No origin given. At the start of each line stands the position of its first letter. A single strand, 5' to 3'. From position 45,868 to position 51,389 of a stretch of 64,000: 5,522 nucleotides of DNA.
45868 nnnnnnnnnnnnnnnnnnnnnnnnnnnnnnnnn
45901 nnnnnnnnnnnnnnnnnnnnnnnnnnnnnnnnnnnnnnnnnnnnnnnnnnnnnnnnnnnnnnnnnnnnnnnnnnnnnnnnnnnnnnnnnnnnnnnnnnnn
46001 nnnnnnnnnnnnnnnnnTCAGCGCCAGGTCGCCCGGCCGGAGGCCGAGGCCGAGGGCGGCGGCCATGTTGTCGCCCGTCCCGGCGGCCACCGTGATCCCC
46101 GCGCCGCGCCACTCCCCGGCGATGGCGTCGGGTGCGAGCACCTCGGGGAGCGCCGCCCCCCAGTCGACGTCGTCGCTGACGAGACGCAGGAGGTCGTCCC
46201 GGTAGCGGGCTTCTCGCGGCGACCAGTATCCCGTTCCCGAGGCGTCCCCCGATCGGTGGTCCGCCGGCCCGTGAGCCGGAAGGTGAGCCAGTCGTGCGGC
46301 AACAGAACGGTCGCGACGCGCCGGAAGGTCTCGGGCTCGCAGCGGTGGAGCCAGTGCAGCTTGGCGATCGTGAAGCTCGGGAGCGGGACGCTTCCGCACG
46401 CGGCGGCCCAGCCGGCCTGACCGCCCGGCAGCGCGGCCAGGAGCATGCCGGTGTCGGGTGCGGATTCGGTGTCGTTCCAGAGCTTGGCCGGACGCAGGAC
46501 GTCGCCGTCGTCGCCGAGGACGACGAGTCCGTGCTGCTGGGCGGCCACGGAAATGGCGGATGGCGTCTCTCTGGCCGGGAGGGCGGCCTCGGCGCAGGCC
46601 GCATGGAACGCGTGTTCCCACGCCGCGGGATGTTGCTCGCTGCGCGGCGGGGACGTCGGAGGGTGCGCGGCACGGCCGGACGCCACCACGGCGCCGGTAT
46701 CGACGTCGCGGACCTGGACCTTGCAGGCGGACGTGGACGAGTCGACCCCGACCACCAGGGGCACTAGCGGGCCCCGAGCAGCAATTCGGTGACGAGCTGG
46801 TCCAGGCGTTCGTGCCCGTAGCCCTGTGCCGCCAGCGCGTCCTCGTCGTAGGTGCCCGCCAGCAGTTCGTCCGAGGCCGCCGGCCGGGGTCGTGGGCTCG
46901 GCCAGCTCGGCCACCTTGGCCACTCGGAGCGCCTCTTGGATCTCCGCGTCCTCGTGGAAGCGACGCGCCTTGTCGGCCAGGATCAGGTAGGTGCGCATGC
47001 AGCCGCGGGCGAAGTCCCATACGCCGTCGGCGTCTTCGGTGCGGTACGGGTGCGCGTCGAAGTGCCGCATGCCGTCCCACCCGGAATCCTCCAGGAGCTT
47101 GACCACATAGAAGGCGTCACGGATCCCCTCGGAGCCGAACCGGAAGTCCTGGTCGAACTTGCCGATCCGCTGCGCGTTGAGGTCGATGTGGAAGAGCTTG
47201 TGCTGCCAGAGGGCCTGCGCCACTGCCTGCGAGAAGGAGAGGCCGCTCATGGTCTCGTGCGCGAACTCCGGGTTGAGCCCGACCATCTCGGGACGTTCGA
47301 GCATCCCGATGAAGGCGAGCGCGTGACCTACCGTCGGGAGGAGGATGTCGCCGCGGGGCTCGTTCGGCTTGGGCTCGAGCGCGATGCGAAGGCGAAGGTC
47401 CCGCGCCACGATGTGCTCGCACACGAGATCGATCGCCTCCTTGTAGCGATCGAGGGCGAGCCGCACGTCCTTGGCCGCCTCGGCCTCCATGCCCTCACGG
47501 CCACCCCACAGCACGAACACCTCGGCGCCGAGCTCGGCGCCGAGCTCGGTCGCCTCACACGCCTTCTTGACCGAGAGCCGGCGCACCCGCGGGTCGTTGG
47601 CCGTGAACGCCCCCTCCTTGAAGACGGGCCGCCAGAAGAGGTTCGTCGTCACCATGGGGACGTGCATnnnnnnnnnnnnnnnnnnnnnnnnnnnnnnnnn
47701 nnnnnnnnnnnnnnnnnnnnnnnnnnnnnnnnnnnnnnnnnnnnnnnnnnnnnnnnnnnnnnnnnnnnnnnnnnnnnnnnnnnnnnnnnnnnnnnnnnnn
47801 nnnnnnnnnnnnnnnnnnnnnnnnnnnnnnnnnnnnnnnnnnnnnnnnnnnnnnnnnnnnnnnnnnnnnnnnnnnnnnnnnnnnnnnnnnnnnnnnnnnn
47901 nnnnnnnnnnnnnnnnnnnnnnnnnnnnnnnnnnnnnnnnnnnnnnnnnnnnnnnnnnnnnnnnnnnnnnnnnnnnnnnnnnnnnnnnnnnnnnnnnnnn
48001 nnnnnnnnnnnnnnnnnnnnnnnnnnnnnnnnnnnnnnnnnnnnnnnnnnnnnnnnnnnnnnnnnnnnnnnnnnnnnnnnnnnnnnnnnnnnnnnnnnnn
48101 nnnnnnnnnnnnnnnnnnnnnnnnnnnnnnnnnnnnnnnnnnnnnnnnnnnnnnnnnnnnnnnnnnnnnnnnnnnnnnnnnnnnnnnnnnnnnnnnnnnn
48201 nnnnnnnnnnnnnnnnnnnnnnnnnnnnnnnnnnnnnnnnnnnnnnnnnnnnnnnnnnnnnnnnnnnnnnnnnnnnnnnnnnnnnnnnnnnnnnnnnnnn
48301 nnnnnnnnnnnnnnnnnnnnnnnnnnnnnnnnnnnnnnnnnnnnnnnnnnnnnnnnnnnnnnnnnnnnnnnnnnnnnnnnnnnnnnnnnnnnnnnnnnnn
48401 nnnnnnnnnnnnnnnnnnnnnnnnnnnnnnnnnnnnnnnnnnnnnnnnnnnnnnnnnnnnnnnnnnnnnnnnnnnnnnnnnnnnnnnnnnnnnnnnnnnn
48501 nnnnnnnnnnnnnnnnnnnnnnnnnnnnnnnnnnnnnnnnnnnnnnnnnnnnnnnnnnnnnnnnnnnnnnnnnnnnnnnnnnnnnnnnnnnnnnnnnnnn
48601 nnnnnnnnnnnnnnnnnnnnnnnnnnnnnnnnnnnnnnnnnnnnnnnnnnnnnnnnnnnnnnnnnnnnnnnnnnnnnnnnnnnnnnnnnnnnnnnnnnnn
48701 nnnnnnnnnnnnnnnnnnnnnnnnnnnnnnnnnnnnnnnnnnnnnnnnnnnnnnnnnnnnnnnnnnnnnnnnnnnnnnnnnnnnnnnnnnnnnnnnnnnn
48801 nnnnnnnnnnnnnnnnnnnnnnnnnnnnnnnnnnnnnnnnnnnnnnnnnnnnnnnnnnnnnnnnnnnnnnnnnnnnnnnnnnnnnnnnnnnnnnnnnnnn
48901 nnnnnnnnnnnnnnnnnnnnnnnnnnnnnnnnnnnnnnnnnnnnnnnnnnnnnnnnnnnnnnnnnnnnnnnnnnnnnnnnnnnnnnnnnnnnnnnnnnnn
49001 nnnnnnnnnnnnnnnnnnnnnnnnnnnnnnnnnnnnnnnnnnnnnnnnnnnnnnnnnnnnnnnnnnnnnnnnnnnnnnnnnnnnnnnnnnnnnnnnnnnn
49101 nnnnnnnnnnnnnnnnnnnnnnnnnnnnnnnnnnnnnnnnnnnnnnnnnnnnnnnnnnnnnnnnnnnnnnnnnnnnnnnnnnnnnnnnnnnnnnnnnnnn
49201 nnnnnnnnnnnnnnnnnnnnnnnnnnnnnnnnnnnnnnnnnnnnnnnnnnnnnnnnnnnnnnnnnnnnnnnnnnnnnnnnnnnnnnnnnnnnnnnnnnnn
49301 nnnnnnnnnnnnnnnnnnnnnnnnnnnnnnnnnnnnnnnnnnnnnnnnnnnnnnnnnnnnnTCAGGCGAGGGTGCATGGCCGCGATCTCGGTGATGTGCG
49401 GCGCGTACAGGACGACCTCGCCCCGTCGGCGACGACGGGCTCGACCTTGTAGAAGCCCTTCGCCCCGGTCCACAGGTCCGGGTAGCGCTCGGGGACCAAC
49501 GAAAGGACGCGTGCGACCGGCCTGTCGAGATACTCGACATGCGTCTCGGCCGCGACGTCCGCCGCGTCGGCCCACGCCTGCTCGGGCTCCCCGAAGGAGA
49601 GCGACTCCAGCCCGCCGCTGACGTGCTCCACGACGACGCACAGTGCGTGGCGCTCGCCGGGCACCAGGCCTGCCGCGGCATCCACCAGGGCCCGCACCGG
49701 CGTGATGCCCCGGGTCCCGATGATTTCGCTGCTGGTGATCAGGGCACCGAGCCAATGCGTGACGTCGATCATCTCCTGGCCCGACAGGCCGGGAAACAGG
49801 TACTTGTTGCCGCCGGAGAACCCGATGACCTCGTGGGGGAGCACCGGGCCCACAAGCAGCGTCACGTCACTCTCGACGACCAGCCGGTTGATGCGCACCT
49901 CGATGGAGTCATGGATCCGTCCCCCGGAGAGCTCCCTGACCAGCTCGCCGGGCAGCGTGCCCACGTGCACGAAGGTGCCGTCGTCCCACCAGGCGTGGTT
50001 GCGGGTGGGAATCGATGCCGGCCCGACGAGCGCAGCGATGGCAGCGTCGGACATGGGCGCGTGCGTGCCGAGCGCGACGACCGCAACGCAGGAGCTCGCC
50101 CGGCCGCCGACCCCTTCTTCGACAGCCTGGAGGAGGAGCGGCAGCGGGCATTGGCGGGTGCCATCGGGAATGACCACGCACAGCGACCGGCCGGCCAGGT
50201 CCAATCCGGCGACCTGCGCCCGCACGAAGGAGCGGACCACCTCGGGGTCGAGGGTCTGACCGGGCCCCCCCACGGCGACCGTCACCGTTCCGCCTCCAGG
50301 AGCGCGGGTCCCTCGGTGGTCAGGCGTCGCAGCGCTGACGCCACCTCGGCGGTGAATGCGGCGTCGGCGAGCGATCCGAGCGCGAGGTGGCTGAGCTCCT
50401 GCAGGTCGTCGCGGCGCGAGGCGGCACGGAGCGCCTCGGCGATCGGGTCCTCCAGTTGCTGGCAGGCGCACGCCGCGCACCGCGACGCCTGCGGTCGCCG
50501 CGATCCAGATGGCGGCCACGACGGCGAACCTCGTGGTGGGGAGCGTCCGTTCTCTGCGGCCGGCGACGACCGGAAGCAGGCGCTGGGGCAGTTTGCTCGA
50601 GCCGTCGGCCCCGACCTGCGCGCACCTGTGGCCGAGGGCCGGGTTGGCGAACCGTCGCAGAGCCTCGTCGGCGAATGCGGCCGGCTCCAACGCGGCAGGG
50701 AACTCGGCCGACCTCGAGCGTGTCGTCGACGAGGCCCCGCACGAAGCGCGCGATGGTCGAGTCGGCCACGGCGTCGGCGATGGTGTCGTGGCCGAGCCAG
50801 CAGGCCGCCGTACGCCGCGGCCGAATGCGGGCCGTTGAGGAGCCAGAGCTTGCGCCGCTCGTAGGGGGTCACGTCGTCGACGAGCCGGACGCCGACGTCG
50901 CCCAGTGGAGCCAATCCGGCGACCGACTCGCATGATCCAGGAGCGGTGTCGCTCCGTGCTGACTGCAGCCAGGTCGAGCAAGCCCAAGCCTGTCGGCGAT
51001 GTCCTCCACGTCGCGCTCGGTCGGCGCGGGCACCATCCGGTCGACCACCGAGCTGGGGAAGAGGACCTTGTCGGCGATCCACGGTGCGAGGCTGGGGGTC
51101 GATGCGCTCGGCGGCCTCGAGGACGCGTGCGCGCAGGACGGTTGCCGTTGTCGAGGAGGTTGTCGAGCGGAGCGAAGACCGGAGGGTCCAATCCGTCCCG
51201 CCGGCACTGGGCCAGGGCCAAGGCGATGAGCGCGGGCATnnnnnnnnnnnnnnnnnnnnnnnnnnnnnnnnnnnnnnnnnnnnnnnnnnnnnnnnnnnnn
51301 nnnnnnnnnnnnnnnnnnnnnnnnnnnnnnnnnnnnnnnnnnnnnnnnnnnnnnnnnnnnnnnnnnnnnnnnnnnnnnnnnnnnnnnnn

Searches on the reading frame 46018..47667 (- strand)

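Call 12: search_protein_families(library=pfam, proteins=[window:46018-47667:-])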
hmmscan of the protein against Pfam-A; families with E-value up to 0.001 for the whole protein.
window:46018-47667:- (549 aa): 2 families
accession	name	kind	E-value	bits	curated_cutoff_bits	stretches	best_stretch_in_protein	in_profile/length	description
PF00370.27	FGGY_N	-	3.7e-24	86.1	28.8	1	305-473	2-172/245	FGGY family of carbohydrate kinases, N-terminal domain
PF01261.30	AP_endonuc_2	-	1e-15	58.6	31.1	1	20-207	54-231/249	Xylose isomerase-like TIM barrel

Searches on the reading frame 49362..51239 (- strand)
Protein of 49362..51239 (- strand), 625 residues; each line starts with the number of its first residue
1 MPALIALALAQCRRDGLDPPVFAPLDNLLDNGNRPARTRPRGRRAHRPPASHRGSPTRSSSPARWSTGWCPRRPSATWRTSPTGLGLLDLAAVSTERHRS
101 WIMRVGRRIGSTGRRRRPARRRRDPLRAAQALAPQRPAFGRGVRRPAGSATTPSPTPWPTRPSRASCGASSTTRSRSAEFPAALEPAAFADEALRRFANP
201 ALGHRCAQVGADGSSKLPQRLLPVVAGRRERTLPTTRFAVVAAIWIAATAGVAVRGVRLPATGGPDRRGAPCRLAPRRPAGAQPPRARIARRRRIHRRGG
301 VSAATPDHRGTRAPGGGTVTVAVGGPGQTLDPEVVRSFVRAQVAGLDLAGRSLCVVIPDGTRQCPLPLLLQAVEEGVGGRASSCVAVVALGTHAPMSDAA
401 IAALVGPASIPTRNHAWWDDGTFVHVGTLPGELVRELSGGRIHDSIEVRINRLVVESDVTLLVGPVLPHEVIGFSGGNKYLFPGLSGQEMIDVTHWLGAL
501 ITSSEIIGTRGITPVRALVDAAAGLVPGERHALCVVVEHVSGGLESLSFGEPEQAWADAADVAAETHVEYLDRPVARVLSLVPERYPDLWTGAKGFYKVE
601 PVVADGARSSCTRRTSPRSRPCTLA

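Call 12: search_protein_families(library=pfam, proteins=[window:49362-51239:-])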
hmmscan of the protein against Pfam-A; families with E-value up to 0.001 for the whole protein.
window:49362-51239:- (625 aa): 2 families
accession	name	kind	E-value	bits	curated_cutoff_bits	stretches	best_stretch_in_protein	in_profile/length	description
PF09861.14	Lar_N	-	5.5e-20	71.9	23.3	1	349-497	53-194/204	Lactate racemase N-terminal domain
PF08125.19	Mannitol_dh_C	-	3.7e-10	40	30.7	1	187-259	66-138/190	Mannitol dehydrogenase C-terminal domain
